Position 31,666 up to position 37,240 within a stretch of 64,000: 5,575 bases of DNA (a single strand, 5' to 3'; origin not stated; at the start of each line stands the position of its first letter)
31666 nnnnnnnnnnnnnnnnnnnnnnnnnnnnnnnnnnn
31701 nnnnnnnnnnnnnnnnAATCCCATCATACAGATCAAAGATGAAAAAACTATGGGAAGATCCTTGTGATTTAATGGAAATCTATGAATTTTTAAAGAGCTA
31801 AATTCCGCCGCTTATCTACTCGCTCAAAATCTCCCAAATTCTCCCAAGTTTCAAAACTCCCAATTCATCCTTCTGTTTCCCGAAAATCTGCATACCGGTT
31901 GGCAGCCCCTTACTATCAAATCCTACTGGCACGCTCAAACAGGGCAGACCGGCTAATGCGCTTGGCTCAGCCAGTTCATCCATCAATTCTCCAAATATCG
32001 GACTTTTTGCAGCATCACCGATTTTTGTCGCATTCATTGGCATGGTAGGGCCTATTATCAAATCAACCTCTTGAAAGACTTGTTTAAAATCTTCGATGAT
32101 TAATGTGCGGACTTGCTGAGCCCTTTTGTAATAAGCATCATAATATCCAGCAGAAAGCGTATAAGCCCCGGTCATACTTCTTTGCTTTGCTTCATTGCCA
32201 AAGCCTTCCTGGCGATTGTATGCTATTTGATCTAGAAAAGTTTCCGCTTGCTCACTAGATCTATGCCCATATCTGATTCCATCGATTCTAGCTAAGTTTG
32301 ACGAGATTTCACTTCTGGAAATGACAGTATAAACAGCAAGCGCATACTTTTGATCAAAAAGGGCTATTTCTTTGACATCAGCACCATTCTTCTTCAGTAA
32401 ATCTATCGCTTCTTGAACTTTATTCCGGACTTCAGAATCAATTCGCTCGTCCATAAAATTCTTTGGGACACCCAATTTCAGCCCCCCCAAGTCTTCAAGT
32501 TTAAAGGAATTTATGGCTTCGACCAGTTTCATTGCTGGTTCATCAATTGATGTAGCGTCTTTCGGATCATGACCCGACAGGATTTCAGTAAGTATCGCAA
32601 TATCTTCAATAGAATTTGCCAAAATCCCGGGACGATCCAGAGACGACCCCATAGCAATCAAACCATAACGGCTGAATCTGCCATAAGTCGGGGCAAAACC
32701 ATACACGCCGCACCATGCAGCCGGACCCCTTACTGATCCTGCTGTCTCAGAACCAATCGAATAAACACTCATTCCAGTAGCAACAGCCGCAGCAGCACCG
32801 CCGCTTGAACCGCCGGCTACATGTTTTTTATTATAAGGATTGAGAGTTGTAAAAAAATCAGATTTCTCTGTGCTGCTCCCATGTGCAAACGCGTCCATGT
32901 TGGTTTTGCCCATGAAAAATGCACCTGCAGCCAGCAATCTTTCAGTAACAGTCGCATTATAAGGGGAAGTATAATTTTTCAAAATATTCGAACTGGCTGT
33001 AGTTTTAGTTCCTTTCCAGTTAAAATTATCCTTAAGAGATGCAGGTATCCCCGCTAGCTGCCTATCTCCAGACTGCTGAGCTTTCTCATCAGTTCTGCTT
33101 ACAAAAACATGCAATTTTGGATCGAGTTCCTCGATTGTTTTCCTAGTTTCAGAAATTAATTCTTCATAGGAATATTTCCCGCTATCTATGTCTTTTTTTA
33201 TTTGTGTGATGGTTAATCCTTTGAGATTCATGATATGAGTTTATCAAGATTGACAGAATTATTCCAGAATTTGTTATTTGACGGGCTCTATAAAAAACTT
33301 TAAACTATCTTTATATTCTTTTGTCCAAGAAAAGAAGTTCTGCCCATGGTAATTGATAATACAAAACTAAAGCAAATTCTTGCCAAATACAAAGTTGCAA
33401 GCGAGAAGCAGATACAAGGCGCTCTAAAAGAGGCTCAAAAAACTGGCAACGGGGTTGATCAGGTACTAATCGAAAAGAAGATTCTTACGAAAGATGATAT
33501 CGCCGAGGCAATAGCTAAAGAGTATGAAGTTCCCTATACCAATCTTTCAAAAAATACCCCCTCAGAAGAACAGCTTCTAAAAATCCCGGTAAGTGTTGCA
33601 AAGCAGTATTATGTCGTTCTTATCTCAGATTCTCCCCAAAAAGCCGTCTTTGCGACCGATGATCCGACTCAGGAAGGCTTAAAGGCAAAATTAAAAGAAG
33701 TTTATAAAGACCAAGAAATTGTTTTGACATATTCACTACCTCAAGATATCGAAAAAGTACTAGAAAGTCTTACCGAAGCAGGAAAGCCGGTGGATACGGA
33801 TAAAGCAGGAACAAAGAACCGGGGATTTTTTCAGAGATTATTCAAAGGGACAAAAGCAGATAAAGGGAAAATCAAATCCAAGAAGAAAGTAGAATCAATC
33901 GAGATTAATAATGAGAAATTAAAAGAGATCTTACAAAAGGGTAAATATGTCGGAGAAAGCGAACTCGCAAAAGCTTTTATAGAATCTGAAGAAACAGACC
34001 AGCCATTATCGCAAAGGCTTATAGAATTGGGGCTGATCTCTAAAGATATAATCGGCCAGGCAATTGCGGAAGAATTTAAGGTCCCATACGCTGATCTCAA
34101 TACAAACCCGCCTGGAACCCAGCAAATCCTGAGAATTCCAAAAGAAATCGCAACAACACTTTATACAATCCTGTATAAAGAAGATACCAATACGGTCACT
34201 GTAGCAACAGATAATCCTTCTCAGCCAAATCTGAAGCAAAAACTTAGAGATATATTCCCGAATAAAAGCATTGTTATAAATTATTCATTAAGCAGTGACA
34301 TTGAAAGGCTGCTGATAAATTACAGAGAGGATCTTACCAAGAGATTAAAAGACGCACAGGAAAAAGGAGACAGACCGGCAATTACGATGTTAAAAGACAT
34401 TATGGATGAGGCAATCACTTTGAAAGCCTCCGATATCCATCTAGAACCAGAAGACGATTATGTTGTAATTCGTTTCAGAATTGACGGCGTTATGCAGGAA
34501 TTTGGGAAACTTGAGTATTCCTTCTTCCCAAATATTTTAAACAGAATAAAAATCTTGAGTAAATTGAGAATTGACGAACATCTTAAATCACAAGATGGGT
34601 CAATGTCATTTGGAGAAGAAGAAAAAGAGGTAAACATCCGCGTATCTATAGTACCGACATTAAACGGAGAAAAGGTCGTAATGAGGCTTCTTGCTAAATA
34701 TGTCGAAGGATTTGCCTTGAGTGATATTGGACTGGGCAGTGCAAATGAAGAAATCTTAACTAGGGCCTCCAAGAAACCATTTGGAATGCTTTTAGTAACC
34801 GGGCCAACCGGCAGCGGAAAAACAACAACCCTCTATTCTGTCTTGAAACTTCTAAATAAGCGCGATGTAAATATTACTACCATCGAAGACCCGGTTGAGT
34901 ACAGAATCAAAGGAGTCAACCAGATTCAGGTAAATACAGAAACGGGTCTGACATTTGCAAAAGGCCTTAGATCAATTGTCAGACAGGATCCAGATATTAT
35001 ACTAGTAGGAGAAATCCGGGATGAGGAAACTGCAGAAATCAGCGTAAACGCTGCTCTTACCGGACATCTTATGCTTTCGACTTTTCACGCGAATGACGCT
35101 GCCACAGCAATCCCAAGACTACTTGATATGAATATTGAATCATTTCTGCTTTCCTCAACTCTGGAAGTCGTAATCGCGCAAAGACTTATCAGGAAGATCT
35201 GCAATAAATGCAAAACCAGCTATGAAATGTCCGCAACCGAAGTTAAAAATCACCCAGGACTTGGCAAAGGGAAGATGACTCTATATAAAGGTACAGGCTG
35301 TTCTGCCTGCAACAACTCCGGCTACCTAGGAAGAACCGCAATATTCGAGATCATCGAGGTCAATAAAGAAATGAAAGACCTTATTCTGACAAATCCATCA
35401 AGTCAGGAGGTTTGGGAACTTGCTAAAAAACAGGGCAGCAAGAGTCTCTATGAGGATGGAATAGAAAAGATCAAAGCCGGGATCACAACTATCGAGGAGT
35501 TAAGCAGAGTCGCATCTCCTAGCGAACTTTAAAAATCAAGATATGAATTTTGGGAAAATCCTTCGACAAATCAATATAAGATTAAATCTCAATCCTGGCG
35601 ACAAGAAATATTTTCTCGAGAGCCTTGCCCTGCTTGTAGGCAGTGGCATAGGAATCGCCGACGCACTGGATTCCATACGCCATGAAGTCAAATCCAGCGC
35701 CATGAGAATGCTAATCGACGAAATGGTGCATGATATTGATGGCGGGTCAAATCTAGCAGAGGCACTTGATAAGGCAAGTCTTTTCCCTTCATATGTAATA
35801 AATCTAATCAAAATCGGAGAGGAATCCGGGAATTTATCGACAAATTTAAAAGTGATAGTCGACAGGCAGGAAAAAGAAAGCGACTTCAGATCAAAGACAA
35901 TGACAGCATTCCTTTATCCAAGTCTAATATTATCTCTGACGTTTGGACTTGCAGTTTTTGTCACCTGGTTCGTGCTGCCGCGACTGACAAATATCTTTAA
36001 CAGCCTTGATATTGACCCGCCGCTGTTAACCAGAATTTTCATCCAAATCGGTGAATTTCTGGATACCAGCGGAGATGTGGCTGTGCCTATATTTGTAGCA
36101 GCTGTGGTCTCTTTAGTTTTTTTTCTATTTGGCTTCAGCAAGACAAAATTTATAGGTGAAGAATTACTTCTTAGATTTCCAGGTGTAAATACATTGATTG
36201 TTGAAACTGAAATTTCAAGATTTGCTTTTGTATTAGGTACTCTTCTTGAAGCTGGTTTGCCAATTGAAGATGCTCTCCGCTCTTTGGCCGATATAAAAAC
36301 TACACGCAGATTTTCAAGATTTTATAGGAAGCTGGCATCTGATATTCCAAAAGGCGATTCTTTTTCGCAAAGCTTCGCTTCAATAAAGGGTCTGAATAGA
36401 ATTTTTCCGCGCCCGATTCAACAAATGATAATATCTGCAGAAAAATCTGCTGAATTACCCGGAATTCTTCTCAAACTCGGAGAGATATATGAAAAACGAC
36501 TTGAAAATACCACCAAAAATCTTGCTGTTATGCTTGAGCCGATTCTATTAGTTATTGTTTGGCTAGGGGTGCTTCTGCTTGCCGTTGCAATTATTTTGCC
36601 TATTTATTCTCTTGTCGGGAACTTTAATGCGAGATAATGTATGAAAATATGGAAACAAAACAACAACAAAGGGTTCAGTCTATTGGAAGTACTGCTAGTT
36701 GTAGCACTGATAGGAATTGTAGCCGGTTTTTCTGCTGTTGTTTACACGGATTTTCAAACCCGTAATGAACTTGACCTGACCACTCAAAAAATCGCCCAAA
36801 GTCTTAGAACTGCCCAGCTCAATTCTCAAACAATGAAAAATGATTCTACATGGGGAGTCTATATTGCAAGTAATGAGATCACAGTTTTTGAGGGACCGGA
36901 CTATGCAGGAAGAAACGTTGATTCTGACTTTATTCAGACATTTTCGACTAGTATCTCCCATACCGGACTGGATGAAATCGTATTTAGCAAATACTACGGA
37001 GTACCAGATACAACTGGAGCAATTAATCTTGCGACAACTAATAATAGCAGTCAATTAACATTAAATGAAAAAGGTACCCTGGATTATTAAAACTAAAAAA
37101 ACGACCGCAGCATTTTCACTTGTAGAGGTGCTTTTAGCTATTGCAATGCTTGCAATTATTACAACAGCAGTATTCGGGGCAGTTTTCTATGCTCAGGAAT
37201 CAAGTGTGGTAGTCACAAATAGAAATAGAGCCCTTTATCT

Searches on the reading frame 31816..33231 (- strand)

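Call 11: search_protein_families(library=pfam, proteins=[window:31816-33231:-], max_evalue=0.001)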
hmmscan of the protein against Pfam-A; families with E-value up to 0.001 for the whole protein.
window:31816-33231:- (471 aa): 1 family
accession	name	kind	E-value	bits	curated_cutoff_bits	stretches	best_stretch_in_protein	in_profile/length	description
PF01425.27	Amidase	-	3.6e-123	412.3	27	1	26-459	3-444/445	Amidase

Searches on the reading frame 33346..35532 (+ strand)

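Call 11: search_protein_families(library=pfam, proteins=[window:33346-35532:+], max_evalue=0.001)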
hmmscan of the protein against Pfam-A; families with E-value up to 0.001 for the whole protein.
window:33346-35532:+ (728 aa): 5 families
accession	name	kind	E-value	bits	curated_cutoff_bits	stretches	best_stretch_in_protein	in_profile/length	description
PF00437.27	T2SSE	-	2e-125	418.7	24.9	1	339-721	2-370/370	Type II/IV secretion system protein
PF05157.20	MshEN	-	2.3e-17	63.2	23.1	2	60-143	1-84/90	MshEN domain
PF13401.12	AAA_22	-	5.8e-05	23.9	27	0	480-518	6-44/130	AAA domain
PF25199.1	nSTAND_NTPase5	-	0.00012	22.3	34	1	468-528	30-91/145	Novel STAND NTPase 5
PF13191.12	AAA_16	-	0.00052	21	32.6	0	473-519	18-63/167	AAA ATPase domain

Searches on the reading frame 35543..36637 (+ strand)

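Call 11: search_protein_families(library=pfam, proteins=[window:35543-36637:+], max_evalue=0.001)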
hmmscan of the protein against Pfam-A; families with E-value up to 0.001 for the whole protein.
window:35543-36637:+ (364 aa): 1 family
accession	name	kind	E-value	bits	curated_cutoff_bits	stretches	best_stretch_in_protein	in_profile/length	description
PF00482.28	T2SSF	-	2.1e-48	163.9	25.2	2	24-146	1-125/125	Type II secretion system (T2SS), protein F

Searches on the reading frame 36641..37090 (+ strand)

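Call 11: search_protein_families(library=pfam, proteins=[window:36641-37090:+], max_evalue=0.001)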
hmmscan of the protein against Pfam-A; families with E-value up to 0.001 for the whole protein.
window:36641-37090:+ (149 aa): 1 family
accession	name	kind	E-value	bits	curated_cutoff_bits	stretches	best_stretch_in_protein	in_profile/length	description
PF07963.17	N_methyl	-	2.3e-07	30.6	21.2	1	7-30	2-25/27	Prokaryotic N-terminal methylation motif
